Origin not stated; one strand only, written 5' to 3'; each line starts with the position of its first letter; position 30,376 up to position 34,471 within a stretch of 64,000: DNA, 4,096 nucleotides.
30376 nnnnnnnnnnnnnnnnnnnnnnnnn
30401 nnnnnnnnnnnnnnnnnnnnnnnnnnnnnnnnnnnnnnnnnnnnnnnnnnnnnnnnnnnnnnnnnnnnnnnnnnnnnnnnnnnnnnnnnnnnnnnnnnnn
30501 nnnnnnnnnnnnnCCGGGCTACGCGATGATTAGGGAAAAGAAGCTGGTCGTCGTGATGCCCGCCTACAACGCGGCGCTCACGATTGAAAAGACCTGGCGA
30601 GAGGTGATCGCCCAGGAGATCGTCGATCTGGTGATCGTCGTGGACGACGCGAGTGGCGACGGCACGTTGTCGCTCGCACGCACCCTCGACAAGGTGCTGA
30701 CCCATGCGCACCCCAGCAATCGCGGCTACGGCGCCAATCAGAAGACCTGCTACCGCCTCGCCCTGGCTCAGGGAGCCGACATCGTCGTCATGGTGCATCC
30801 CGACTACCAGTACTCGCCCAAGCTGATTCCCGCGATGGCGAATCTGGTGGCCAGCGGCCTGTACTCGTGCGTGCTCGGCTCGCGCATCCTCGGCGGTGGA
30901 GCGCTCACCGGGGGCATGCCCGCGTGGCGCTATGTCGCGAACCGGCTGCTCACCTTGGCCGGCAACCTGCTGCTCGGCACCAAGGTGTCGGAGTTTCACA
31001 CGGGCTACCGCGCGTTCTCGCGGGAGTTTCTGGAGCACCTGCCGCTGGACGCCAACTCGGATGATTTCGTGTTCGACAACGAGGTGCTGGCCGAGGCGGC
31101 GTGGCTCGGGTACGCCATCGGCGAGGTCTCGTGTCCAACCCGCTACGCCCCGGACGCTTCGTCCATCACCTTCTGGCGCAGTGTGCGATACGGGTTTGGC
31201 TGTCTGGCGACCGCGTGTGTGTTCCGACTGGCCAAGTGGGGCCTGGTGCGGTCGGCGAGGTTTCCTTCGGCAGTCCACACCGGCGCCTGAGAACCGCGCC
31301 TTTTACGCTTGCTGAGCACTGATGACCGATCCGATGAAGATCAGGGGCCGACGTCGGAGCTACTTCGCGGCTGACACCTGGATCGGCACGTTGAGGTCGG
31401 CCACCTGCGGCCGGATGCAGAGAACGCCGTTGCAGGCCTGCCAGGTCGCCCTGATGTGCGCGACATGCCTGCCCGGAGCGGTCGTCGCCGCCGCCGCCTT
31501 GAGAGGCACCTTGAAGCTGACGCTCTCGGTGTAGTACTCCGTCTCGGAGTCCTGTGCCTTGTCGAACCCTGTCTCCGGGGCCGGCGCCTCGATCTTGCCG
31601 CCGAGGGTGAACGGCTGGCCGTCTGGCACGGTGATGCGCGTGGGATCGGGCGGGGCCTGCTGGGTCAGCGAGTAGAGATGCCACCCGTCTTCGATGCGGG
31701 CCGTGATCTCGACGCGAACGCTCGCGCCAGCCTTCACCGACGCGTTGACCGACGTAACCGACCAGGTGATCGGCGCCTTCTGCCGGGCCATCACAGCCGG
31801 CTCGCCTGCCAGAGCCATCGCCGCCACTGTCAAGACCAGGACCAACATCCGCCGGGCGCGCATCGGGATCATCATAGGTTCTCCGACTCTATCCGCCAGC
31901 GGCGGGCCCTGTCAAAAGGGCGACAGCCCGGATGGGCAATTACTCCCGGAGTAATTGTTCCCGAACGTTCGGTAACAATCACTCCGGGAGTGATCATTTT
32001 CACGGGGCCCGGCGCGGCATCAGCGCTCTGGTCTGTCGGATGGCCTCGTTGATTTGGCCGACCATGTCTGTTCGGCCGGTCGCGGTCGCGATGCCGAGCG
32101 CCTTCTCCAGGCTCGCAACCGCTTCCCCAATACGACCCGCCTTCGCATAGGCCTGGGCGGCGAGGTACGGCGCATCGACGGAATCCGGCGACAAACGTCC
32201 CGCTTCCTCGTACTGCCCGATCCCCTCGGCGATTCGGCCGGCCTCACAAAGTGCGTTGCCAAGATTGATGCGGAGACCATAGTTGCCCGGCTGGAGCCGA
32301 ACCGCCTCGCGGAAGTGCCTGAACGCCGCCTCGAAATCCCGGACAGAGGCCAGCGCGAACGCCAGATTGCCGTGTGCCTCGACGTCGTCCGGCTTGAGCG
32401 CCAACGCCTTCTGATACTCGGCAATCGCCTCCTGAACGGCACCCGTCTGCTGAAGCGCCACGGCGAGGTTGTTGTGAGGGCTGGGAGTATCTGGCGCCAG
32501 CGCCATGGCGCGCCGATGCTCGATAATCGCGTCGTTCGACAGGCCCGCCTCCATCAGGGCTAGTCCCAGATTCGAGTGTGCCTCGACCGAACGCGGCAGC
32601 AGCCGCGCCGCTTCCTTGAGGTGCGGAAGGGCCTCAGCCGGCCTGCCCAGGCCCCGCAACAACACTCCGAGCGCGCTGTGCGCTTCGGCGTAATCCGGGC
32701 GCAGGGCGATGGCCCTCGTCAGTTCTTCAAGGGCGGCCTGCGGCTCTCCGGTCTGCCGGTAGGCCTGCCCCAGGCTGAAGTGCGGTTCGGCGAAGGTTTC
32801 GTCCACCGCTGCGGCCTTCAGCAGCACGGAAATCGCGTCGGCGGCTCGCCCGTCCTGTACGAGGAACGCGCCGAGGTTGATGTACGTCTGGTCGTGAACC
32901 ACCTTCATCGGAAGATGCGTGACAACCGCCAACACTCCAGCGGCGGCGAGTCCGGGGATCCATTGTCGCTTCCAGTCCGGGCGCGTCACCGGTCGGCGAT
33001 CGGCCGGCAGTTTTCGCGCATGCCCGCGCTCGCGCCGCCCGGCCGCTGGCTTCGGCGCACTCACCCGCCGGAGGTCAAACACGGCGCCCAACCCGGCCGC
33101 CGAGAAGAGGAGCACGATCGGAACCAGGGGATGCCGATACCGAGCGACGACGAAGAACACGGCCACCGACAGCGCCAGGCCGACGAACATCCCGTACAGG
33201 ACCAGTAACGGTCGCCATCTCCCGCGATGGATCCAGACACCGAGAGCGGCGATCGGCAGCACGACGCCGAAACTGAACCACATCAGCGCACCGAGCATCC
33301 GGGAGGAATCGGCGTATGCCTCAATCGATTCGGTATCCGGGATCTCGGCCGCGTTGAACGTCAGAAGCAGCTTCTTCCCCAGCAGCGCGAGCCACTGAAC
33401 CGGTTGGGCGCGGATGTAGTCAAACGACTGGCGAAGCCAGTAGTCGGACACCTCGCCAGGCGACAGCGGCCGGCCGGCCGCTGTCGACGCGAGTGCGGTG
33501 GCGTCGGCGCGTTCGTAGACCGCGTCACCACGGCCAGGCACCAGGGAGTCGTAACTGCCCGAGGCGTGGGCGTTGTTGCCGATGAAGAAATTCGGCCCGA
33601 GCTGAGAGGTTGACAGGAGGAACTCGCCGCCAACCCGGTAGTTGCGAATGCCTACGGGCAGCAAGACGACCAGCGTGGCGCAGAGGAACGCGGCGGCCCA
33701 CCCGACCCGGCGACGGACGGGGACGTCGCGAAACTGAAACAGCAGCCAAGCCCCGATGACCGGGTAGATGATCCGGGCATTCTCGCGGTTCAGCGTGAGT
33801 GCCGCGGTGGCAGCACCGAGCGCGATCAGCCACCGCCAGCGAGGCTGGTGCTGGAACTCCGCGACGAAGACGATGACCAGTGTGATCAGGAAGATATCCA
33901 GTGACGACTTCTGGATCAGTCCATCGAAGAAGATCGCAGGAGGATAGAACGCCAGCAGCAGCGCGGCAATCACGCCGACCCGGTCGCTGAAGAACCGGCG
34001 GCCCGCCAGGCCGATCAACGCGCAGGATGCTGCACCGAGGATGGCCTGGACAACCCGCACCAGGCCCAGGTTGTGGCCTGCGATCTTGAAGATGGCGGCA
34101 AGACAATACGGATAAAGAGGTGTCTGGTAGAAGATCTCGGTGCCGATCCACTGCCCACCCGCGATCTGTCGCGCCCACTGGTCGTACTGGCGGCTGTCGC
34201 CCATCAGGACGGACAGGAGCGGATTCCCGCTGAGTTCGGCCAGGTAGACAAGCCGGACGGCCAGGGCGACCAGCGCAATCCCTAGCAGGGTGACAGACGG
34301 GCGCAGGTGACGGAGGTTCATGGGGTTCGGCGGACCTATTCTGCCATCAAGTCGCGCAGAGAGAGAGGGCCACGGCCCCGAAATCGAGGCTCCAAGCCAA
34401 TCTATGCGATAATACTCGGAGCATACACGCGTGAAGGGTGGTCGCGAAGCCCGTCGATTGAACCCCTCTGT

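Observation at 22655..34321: Dense envelope glycosylation locus with four GT-C enzymes (two TPR-fused, one TMTC-like)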

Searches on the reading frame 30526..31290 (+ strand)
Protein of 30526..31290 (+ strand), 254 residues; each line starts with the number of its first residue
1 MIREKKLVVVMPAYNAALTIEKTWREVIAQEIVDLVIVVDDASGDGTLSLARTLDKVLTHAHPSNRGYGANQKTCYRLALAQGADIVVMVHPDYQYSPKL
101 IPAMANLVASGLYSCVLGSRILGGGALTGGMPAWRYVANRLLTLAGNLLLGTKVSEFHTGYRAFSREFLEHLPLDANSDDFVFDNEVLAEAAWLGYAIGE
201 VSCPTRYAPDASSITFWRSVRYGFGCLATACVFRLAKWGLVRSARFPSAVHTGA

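Call 3: search_protein_families(library=pfam, proteins=[window:30526-31290:+], max_evalue=0.01)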
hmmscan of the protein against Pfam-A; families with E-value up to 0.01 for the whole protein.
window:30526-31290:+ (254 aa): 2 families
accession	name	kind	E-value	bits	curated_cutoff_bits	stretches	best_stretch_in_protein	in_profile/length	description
PF00535.33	Glycos_transf_2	-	8.7e-21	75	23.3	1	9-171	2-166/168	Glycosyl transferase family 2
PF13641.12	Glyco_tranf_2_3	-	0.0029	18.1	27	1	7-110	3-113/230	Glycosyltransferase like family 2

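Call 7: search_protein_families(library=ncbifam, proteins=[window:30526-31290:+], max_evalue=0.1)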
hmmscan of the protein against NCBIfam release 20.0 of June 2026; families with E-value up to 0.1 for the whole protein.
window:30526-31290:+ (254 aa): 14 families
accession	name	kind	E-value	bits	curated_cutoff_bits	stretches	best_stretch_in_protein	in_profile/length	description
TIGR04182.1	glyco_TIGR04182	equivalog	2e-14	53.7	325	1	8-237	3-219/293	S-layer glycoprotein N-glycosyltransferase AglJ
NF041391.1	DPhHxTase_Halo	equivalog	6.5e-13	48.1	375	1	11-202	1-180/213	dolichyl-phosphate hexose transferase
NF058614.1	PPMAGASynPpgS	equivalog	3.7e-12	46.1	370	1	9-178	4-171/226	polyprenyl-phospho-N-acetylgalactosaminyl synthase PpgS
NF047588.1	GlcsyltransPgfSStrep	equivalog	6.1e-07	28.9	500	1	6-171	2-166/308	glycosyltransferase PgfS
NF041875.1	EPS_EpsD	equivalog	1.4e-06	28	370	1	8-168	2-166/325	exopolysaccharide biosynthesis glycosyltransferase EpsD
TIGR04283.1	glyco_like_mftF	equivalog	3.5e-06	26.8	182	1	8-108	2-97/221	TIGR04283 family arsenosugar biosynthesis glycosyltransferase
NF047683.1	TeichurnBiosyTuaG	equivalog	2.4e-05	24.1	400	1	2-57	2-59/252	teichuronic acid biosynthesis protein TuaG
NF010496.0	PRK13915.1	equivalog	7.4e-05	22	262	1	4-103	30-137/307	glucosyl-3-phosphoglycerate synthase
TIGR03469.1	HpnB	hypoth_equivalog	8.2e-05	21.8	379.25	1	6-59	45-100/386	hopene-associated glycosyltransferase HpnB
NF041865.1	EpsU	equivalog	8.4e-05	21.7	700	1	5-111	39-150/394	exopolysaccharide biosynthesis GT2 family glycosyltransferase EpsU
NF007482.0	PRK10073.1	equivalog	0.0002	20.4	423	1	4-102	5-104/334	glycosyltransferase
NF050050.1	ProtGlycPglI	equivalog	0.0012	18.3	500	1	6-83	3-84/306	GalNAc(5)-diNAcBac-PP-undecaprenol beta-1,3-glucosyltransferase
NF053739.1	GlytfEpsEBac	equivalog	0.0027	16.7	450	1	6-54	2-51/265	glycosyltransferase EpsE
TIGR03937.1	PgaC_IcaA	equivalog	0.039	12.9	422.3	1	5-55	45-96/407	poly-beta-1,6-N-acetyl-D-glucosamine synthase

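Call 74: search_solved_structures(query=window:30526-31290:+, max_evalue=0.001)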
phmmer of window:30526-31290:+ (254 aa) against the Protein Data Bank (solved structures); distinct sequences matched with E-value up to 0.001: 1.
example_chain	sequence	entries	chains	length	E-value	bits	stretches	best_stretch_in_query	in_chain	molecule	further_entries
5mlz_A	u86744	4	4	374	2e-06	31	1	4-175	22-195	Dolichol monophosphate mannose synthase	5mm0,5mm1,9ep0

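Call 81: find_related_loci(query=A6, collection=metagenome_contigs, flank=10000)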
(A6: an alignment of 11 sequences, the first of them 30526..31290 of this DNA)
Query A6 (254 aa) in metagenome_contigs; peptide patterns used: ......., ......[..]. (x = any residue, [..] = any of these).
600 stretches matched a pattern (row limit reached: there are more); 579 encode a relative of the query (tblastn E <= 1e-3); the best 80 are kept; 80 distinct loci.
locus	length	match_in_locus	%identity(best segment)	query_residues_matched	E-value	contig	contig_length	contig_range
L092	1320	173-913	79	1-247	4e-145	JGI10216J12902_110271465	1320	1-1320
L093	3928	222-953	78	4-247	8e-135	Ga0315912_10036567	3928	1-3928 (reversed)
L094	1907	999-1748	78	2-251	3e-136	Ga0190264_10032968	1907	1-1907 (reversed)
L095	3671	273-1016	75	2-249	4e-125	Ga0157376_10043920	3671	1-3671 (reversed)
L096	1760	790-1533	72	1-248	1e-130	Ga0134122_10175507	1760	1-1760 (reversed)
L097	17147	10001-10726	72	1-242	1e-120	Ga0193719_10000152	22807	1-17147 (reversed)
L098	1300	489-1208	75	1-240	3e-130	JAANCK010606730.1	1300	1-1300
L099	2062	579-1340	67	1-254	2e-125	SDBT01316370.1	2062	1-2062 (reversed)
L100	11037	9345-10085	68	1-247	3e-118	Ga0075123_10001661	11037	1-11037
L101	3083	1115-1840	71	1-242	2e-121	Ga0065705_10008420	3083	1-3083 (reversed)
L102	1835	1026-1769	78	1-248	6e-126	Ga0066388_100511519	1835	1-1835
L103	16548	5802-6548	67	1-249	8e-118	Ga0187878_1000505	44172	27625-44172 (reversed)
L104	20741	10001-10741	70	1-247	1e-117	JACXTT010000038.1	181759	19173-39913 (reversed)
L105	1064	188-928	67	1-247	4e-129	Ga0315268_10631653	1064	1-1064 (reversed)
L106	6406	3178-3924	79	1-249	2e-117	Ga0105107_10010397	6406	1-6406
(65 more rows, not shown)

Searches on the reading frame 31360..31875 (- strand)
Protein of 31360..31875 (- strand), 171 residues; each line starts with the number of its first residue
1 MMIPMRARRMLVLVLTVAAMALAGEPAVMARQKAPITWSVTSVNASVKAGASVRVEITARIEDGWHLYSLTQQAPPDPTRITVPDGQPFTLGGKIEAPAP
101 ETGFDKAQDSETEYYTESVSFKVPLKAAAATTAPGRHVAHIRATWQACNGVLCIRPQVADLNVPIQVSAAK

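Call 3: search_protein_families(library=pfam, proteins=[window:31360-31875:-], max_evalue=0.01)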
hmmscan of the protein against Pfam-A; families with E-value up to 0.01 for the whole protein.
window:31360-31875:- (171 aa): 1 family
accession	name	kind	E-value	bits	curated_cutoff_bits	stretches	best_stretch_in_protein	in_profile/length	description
PF11412.14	DsbD_N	-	3.3e-13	50.2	25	1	45-158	13-112/119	Thiol:disulfide interchange protein DsbD, N-terminal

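Call 7: search_protein_families(library=ncbifam, proteins=[window:31360-31875:-], max_evalue=0.1)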
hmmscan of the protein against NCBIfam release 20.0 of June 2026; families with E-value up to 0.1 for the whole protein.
window:31360-31875:- (171 aa): 0 families

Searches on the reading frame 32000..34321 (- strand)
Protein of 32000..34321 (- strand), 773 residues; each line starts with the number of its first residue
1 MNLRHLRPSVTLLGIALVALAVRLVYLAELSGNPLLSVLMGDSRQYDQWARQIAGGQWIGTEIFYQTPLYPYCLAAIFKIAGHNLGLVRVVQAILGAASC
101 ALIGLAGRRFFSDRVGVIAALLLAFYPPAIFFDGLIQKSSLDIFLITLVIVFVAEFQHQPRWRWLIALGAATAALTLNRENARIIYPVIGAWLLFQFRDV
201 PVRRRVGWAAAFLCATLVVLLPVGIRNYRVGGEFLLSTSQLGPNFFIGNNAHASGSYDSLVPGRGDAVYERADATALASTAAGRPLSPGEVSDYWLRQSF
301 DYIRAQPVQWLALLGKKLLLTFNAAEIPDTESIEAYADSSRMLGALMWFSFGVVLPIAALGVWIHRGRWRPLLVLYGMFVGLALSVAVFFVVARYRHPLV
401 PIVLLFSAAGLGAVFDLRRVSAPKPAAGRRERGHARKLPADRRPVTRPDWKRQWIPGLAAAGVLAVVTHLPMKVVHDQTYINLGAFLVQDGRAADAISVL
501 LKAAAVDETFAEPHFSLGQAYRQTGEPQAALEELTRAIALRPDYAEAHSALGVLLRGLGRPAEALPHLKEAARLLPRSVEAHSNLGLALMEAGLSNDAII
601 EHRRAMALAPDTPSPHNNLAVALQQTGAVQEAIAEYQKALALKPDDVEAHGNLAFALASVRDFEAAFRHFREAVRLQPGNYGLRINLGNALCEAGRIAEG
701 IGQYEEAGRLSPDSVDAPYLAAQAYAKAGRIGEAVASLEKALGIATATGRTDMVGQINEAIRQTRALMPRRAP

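Call 3: search_protein_families(library=pfam, proteins=[window:32000-34321:-], max_evalue=0.01)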
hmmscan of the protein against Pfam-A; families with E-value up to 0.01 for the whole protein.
window:32000-34321:- (773 aa): 22 families
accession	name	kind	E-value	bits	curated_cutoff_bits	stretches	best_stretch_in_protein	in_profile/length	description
PF13414.12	TPR_11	-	6e-38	128.7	26.8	5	518-555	1-38/42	TPR repeat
PF07719.23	TPR_2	-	3.8e-37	123.8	27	4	616-646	4-34/34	Tetratricopeptide repeat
PF00515.34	TPR_1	-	1.2e-31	107.7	27.8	4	616-646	4-34/34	Tetratricopeptide repeat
PF13181.12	TPR_8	-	6.4e-27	91.8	25.7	2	512-544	2-34/34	Tetratricopeptide repeat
PF13431.12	TPR_17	-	1.4e-26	90.9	24.4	2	636-666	2-32/34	Tetratricopeptide repeat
PF14559.12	TPR_19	-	3.5e-25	88.5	25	6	487-551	1-65/68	Tetratricopeptide repeat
PF13424.12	TPR_12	-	5.5e-23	81.4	30.1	4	517-575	9-75/77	Tetratricopeptide repeat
PF13428.12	TPR_14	-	3.7e-21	73.9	23.5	3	514-553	4-43/44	Tetratricopeptide repeat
PF13432.12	TPR_16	-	1.5e-20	73.7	32.7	4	517-575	3-61/65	Tetratricopeptide repeat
PF13176.12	TPR_7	-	7.3e-16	57.3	27.9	0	515-543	3-31/36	Tetratricopeptide repeat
PF13231.12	PMT_2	-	3.4e-14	53.8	26.1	1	67-219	3-154/160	Dolichyl-phosphate-mannose-protein mannosyltransferase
PF13374.12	TPR_10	-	1.8e-12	47.3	27.5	0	617-642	6-31/42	Tetratricopeptide repeat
PF13371.12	TPR_9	-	7.8e-12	45.5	35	1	604-649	20-65/73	Tetratricopeptide repeat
PF13429.12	TPR_15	-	1e-09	38.7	26.2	1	487-589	119-220/280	Tetratricopeptide repeat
PF03704.23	BTAD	-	9.4e-09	36.2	22.1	1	569-640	52-123/146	Bacterial transcriptional activator domain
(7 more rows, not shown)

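Call 7: search_protein_families(library=ncbifam, proteins=[window:32000-34321:-], max_evalue=0.1)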
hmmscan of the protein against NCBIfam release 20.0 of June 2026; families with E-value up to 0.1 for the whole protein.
window:32000-34321:- (773 aa): 34 families (the best 25 are shown)
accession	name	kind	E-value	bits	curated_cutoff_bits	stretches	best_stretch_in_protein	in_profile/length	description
NF040959.1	MamA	equivalog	3.3e-35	121.4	200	2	476-626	36-186/204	magnetosome protein MamA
NF033762.1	social_mot_Tgl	equivalog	5.1e-30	104.6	225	2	616-721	34-138/252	social motility TPR repeat lipoprotein Tgl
TIGR02521.1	type_IV_pilW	equivalog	8.3e-29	100.8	154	3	618-744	36-164/234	type IV pilus biogenesis/stability protein PilW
TIGR02917.1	PEP_TPR_lipo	equivalog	1.8e-24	85.7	312.2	1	556-701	747-891/899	XrtA/PEP-CTERM system TPR-repeat protein PrsT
TIGR02552.1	LcrH_SycD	equivalog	2.9e-17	62.6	104.8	4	635-749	6-120/136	SycD/LcrH family type III secretion system chaperone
NF033758.1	gliding_GltE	equivalog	1.6e-15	57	225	2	604-713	213-322/411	adventurous gliding motility TPR repeat lipoprotein GltE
NF033920.0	C39_PA2778_fam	equivalog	9.5e-14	51.4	150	2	557-644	168-255/255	PA2778 family cysteine peptidase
NF047558.1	TPR_END_plus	domain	4.8e-12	45.6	32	2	515-546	3-34/56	TPR end-of-group domain-containing protein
NF008520.0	PRK11447.1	equivalog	6e-12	44.2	858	2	620-679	276-335/1157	cellulose synthase complex outer membrane protein BcsC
TIGR03663.1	TIGR03663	subfamily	1.4e-11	44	126.25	1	15-196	7-182/435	flippase activity-associated protein Agl23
NF047507.1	TPR_BatC_Lepto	exception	2.4e-09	37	175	1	488-553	69-138/214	TPR repeat-containing protein BatC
NF047371.1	FlcA_CTERM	equivalog_domain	2.7e-09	36.1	300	1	477-709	300-535/646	periplasmic flagellar collar protein FlcA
NF007302.0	PRK09782.1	equivalog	3.4e-09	35.2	1223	3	522-624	590-691/990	phage receptor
NF002725.1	PRK02603.1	equivalog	1.3e-08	35.1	143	1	622-710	44-135/173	photosystem I assembly protein Ycf3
NF041054.1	WAxxUGC_long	equivalog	4.8e-08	32.7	300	1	649-684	278-313/354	ResA-like WAxxUGC motif-containing protein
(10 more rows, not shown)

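Call 9: search_solved_structures(query=window:32000-34321:-, max_evalue=1)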
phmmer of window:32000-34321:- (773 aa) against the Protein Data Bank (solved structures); distinct sequences matched with E-value up to 1: 177 (the best 60 are shown).
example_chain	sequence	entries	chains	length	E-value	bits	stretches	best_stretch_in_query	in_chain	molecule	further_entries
9qhb_A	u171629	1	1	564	1.9e-77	264.6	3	496-743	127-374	Engineered tetratricopeptide repeat protein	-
7yea_A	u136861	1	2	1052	2.7e-50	174.8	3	536-664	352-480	UDP-N-acetylglucosamine--peptide N-acetylglucosaminyltransferase 110 kDa subunit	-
7yeh_B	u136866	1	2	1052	3.1e-50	174.6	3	536-664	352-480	UDP-N-acetylglucosamine--peptide N-acetylglucosaminyltransferase 110 kDa subunit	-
7ntf_A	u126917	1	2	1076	3.6e-50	174.4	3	522-664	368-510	Isoform 1 of UDP-N-acetylglucosamine--peptide N-acetylglucosaminyltransferase 110 kDa subu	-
8bu0_A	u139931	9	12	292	1.1e-43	153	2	511-742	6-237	Consensus tetratricopeptide repeat protein | Crystal structure of an 8-repeat consensus TPR superhelix with Zinc. | Monomer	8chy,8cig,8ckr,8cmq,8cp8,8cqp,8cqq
1w3b_A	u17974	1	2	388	1.8e-40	142.3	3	536-706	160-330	UDP-N-ACETYLGLUCOSAMINE--PEPTIDE N-ACETYLGLUCOSAMINYLTRANSFERASE 110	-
6eou_A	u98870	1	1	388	4.2e-40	141.1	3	536-706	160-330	UDP-N-acetylglucosamine--peptide N-acetylglucosaminyltransferase 110 kDa subunit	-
9qhc_A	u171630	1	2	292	1.5e-38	135.9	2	511-730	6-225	Engineered tetratricopeptide repeat protein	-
7y4i_A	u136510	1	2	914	7e-23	84.1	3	515-678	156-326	Probable UDP-N-acetylglucosamine--peptide N-acetylglucosaminyltransferase SPINDLY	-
8dtf_A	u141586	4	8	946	8.2e-23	83.9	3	515-678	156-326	Probable UDP-N-acetylglucosamine--peptide N-acetylglucosaminyltransferase SPINDLY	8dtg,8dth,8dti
8cm9_A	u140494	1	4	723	9.3e-20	73.8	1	509-664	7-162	UDP-N-acetylglucosamine--peptide N-acetylglucosaminyltransferase 110 kDa subunit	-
5lvv_A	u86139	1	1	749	9.7e-20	73.8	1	509-664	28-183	UDP-N-acetylglucosamine--peptide N-acetylglucosaminyltransferase 110 kDa subunit,UDP-N-ace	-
5lwv_A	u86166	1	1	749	1e-19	73.7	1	509-664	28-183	Host cell factor 1,UDP-N-acetylglucosamine--peptide N-acetylglucosaminyltransferase 110 kD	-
6tka_AAA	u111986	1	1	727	1.3e-19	73.3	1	511-664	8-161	UDP-N-acetylglucosamine--peptide N-acetylglucosaminyltransferase 110 kDa subunit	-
6q4m_A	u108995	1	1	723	1.4e-19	73.3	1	511-664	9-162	UDP-N-acetylglucosamine--peptide N-acetylglucosaminyltransferase 110 kDa subunit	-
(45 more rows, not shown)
